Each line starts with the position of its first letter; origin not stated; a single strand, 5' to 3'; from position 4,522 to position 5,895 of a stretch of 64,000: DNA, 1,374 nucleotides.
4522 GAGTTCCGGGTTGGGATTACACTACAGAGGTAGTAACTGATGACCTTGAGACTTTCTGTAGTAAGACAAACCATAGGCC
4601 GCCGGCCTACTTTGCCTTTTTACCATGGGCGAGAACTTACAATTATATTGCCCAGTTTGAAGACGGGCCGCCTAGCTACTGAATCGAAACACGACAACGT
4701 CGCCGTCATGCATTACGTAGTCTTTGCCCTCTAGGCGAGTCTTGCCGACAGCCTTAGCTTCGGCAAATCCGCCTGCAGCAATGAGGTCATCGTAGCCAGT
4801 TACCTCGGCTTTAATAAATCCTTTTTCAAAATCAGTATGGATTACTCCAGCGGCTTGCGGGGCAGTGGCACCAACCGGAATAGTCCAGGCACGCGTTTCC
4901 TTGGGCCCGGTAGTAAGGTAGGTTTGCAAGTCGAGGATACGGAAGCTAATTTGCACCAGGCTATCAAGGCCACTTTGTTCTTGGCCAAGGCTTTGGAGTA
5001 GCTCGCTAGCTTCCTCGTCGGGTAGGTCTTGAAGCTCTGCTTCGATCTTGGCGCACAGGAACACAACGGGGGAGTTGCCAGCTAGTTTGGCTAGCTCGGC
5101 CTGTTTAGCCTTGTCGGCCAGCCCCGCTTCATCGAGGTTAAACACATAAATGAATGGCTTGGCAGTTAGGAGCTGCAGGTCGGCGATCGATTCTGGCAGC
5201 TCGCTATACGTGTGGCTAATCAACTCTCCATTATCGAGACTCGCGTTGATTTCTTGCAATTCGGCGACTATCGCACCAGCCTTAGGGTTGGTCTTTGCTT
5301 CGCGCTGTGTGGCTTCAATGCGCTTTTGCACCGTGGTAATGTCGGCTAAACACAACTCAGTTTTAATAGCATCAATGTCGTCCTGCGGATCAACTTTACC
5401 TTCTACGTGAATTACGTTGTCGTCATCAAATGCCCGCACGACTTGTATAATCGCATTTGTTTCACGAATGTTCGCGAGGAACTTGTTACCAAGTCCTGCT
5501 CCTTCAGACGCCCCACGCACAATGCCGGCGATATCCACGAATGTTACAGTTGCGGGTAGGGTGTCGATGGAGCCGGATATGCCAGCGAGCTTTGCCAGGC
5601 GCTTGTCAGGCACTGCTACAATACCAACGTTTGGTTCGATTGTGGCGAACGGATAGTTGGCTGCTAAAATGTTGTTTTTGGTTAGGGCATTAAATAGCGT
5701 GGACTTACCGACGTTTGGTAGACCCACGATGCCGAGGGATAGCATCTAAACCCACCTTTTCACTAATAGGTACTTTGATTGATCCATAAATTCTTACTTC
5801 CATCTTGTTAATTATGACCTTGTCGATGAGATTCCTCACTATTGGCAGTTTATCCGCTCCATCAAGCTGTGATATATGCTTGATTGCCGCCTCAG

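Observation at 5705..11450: Serine-recombinase island inserted at the 5' end of ychF with envelope-protein cargo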

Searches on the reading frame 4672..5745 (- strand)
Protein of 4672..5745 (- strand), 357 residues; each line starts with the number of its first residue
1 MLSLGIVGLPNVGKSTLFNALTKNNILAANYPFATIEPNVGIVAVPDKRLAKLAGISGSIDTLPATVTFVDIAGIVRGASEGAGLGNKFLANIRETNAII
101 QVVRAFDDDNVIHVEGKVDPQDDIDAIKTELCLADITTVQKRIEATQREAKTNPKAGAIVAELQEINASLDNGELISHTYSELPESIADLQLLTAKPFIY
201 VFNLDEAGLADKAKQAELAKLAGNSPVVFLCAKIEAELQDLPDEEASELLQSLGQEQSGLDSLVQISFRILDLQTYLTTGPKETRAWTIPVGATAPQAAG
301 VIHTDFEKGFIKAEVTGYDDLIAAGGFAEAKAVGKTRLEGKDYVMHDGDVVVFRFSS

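Call 4: search_protein_families(library=pfam, proteins=[window:4672-5745:-], max_evalue=0.01)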
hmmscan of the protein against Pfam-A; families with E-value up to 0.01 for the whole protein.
window:4672-5745:- (357 aa): 4 families
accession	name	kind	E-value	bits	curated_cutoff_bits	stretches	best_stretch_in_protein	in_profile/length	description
PF06071.19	YchF-GTPase_C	-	3.5e-36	123.6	27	1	273-355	1-83/84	Protein of unknown function (DUF933)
PF01926.29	MMR_HSR1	-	2.8e-21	76.2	21.9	1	4-115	2-86/113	50S ribosome-binding GTPase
PF02421.24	FeoB_N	-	1.8e-08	34.5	27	1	5-48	4-47/156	Ferrous iron transport protein B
PF02824.27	TGS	-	9.7e-05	22.8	22.2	1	288-351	12-56/60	TGS domain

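Call 17: find_related_loci(query=window:4672-5745:-, collection=genome_contigs, flank=10000)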
Query window:4672-5745:- (357 aa) in genome_contigs; peptide patterns used: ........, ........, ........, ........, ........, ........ (x = any residue, [..] = any of these).
600 stretches matched a pattern (row limit reached: there are more); 577 encode a relative of the query (tblastn E <= 1e-3); the best 80 are kept; 80 distinct loci.
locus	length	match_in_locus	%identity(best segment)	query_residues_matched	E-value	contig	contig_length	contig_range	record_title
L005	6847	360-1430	66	1-357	5e-160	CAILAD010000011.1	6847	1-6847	uncultured bacterium isolate Umea_bin-07027 genome assembly, contig: bin-07027:11/49, whole genome shotgun sequence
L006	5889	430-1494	66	2-356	4e-158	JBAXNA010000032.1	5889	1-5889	MAG: Candidatus Saccharibacteria bacterium isolate ELA467 MAG467_32, whole genome shotgun sequence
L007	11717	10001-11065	67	2-356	6e-150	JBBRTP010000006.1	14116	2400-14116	MAG: Candidatus Saccharimonadia bacterium isolate La2_metabat2.234 La2_metabat2.234_K_1343073L14116_cov_8.0000, whole ge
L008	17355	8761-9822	65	2-356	5e-148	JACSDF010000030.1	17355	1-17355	MAG: Actinomycetota bacterium isolate C5_bin.4 scaffold_157, whole genome shotgun sequence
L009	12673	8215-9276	64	2-356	4e-146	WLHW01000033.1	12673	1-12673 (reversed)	MAG: Actinomycetota bacterium isolate UFOp-RE-4nov15-52 RE-4nov15-52-c33, whole genome shotgun sequence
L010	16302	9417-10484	63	2-357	3e-145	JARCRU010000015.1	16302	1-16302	MAG: Actinomycetota bacterium isolate Porcupine7 k141_12083, whole genome shotgun sequence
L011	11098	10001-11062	64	2-356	5e-145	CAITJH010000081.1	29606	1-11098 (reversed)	MAG: uncultured actinobacterium isolate MJ-2014_bin-0623 genome assembly, contig: bin-0623:81/92, whole genome shotgun s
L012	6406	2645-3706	63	2-356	6e-145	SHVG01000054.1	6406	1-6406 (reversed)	MAG: Candidatus Planktophila sp. isolate Baikal-deep-G30 BACOMB-40M-C4651, whole genome shotgun sequence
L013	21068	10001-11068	63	2-357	1e-144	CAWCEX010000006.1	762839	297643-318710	MAG: uncultured Actinomycetota bacterium isolate MFD09495.bin.1.56 genome assembly, contig: contig_4819, whole genome sh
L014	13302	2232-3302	64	3-357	2e-144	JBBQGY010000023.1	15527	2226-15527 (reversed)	MAG: Acidimicrobiales bacterium isolate Co_metawrap_933 Cmw_933_k141_15854298_length_15527_cov_8.0000, whole genome shot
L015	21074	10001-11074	63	2-357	4e-144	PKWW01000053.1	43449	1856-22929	MAG: Acidimicrobiaceae bacterium isolate palsa_658 73.20120500_P28.10_contig_1219, whole genome shotgun sequence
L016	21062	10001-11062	63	2-356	3e-144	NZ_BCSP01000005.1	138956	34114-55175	[Zimmermannella] bifida NBRC 103089, whole genome shotgun sequence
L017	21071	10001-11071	64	2-356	7e-143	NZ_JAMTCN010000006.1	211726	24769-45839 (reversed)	Prauserella aidingensis strain DSM 45266 LY13DRAFT_scaffold00006.6, whole genome shotgun sequence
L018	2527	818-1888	62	2-357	2e-151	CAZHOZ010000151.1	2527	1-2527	MAG TPA_asm: uncultured Candidatus Saccharibacteria bacterium isolate binchicken_co16_307 genome assembly, contig: NODE_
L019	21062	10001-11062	65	2-356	2e-142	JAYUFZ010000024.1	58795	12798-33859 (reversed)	MAG: bacterium isolate GFS_7960 GFS_7960_23, whole genome shotgun sequence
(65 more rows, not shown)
